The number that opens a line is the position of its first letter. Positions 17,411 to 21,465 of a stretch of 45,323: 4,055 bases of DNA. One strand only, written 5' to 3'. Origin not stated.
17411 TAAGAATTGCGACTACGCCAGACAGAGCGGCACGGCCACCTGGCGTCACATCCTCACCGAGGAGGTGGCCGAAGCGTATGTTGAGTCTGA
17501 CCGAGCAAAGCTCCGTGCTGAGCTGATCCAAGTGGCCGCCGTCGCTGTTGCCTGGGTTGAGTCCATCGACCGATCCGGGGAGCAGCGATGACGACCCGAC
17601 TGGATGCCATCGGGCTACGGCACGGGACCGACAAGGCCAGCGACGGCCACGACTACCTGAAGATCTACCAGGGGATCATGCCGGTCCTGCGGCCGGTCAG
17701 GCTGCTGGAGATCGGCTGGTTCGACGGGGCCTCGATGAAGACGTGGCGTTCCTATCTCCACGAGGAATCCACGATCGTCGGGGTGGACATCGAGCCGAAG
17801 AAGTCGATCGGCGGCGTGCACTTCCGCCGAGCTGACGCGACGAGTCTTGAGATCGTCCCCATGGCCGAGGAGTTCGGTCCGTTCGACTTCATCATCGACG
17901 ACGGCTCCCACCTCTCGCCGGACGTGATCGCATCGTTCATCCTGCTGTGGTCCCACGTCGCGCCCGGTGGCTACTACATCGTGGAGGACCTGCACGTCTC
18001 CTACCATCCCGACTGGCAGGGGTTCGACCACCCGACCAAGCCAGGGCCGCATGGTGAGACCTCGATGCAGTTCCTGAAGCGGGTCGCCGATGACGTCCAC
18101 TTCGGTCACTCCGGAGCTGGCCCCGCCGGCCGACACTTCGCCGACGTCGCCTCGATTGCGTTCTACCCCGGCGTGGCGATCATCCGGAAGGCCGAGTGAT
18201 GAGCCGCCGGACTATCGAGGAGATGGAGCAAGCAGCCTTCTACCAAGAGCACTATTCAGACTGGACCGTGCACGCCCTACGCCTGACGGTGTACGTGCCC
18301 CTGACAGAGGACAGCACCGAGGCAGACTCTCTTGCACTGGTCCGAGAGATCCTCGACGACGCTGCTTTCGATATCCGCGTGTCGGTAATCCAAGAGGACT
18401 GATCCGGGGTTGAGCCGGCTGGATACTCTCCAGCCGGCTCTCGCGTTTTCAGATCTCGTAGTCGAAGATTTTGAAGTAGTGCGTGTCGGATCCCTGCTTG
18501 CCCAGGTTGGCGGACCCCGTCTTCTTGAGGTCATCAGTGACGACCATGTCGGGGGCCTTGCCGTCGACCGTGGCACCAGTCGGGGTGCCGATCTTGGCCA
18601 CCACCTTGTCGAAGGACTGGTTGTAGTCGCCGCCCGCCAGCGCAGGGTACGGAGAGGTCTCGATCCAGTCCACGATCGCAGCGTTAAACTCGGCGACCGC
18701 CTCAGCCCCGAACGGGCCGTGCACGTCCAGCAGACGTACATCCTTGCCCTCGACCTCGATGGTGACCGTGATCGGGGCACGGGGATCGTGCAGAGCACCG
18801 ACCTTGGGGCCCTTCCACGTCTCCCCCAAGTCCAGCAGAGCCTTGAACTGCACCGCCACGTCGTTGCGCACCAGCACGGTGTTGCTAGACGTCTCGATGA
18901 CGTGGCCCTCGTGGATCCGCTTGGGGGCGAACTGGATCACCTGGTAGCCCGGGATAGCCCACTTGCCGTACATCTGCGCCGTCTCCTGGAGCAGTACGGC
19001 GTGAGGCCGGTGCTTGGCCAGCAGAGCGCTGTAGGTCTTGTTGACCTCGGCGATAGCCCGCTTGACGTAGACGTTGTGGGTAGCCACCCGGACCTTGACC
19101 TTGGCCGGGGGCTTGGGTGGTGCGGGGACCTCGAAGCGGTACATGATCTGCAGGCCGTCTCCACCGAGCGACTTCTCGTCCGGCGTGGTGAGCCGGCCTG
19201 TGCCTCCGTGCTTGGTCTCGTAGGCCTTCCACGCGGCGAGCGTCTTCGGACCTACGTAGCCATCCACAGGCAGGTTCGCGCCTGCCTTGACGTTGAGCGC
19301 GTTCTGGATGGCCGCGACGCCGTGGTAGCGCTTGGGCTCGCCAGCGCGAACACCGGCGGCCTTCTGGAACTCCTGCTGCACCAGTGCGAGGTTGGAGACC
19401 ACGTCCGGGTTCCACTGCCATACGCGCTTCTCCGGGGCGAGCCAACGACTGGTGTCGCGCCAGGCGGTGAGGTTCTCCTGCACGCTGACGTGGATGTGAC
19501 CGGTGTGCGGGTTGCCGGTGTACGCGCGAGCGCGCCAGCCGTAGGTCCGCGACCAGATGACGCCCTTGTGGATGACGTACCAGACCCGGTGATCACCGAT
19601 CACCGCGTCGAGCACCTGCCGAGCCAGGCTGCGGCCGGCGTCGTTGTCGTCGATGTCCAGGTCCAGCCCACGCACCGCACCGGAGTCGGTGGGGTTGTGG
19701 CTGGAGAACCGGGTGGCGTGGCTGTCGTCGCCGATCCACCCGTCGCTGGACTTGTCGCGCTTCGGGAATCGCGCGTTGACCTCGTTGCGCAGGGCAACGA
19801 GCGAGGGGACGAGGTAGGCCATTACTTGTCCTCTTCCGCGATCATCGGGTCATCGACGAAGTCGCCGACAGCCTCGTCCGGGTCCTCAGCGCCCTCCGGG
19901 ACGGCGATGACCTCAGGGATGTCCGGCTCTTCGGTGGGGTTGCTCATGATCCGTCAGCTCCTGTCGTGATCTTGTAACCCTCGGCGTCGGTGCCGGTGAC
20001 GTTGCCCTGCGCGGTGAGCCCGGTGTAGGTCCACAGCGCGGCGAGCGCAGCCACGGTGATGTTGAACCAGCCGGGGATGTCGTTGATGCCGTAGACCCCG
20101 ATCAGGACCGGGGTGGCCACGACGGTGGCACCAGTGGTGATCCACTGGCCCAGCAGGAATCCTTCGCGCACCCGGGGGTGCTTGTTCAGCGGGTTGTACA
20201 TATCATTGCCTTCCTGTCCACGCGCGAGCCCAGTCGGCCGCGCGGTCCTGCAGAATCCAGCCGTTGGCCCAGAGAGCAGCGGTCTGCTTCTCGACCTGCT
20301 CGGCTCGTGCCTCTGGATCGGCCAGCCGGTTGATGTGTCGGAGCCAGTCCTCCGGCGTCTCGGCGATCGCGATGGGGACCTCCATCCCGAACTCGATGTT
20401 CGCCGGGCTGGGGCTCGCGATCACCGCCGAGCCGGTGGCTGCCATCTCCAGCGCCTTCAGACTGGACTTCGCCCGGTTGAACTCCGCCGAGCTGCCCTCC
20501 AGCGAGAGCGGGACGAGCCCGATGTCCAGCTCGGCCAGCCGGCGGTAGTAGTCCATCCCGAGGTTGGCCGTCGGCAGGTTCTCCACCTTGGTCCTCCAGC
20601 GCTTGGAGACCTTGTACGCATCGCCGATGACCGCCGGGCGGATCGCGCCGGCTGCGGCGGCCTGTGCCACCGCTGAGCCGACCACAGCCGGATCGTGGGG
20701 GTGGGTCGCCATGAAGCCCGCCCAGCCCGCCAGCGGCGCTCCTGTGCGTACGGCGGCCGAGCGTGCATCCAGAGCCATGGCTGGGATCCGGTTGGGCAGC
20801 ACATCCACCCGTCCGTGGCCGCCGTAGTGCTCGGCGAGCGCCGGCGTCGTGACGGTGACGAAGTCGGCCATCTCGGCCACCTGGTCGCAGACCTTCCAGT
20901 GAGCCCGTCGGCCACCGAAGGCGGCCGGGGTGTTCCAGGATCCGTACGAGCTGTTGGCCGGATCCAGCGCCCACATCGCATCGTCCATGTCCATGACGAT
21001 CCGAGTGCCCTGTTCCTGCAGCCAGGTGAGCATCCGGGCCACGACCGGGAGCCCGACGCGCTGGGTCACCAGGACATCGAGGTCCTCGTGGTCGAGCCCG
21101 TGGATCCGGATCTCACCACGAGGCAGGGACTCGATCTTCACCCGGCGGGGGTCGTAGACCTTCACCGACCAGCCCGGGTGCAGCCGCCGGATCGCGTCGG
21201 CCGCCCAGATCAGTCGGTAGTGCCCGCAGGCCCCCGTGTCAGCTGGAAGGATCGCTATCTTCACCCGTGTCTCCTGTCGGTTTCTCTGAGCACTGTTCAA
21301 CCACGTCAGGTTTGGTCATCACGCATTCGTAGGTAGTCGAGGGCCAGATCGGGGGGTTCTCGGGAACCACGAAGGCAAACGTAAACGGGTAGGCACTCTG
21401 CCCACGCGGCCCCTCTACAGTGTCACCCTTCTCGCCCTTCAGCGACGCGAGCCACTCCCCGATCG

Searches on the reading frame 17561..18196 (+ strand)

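Call 28: search_protein_families(library=phrogs, max_evalue=0.001, proteins=[window:17561-18196:+])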
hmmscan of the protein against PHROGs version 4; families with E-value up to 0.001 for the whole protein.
window:17561-18196:+ (212 aa): 1 family
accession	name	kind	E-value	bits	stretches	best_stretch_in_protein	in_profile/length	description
phrog_21658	-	other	4.6e-37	128.9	1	14-210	3-224/226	methyltransferase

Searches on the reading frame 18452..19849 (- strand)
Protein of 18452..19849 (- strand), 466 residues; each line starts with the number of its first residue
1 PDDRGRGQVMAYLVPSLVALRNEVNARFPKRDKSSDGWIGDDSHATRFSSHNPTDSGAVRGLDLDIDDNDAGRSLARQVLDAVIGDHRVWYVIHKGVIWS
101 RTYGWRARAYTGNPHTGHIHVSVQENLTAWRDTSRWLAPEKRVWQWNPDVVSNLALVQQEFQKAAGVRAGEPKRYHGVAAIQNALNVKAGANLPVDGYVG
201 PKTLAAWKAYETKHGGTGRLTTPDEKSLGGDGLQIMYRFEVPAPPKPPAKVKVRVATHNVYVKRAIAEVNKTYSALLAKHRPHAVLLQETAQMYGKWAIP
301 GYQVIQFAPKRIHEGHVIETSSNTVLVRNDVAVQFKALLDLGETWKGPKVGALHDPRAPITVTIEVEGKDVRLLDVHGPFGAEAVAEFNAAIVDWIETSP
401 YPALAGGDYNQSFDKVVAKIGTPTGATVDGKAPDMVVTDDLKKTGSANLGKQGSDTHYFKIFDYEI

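Call 28: search_protein_families(library=phrogs, max_evalue=0.001, proteins=[window:18452-19849:-])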
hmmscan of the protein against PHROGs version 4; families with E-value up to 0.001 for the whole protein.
window:18452-19849:- (466 aa): 2 families
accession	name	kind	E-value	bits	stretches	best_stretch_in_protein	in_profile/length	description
phrog_32486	-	unknown function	3.6e-12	47.3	1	14-152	11-139/170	-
phrog_2649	-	lysis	0.00021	22.2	1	176-216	182-221/261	endolysin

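Call 65: search_protein_families(library=pfam, max_evalue=0.01, proteins=[window:18452-19822:-])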
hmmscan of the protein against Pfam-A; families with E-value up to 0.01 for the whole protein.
window:18452-19822:- (457 aa): 1 family
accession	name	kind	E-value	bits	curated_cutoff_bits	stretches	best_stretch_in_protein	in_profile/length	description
PF09374.15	PG_binding_3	-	0.0028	18.2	24.6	1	168-199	2-32/76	Predicted Peptidoglycan domain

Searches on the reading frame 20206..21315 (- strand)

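Call 28: search_protein_families(library=phrogs, max_evalue=0.001, proteins=[window:20206-21315:-])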
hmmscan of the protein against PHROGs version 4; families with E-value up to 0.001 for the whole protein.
window:20206-21315:- (370 aa): 1 family
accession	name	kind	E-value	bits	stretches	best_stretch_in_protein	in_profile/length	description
phrog_7162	-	moron, auxiliary metabolic gene and host takeover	9.7e-30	104.9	1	25-355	9-294/309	glycosyltransferase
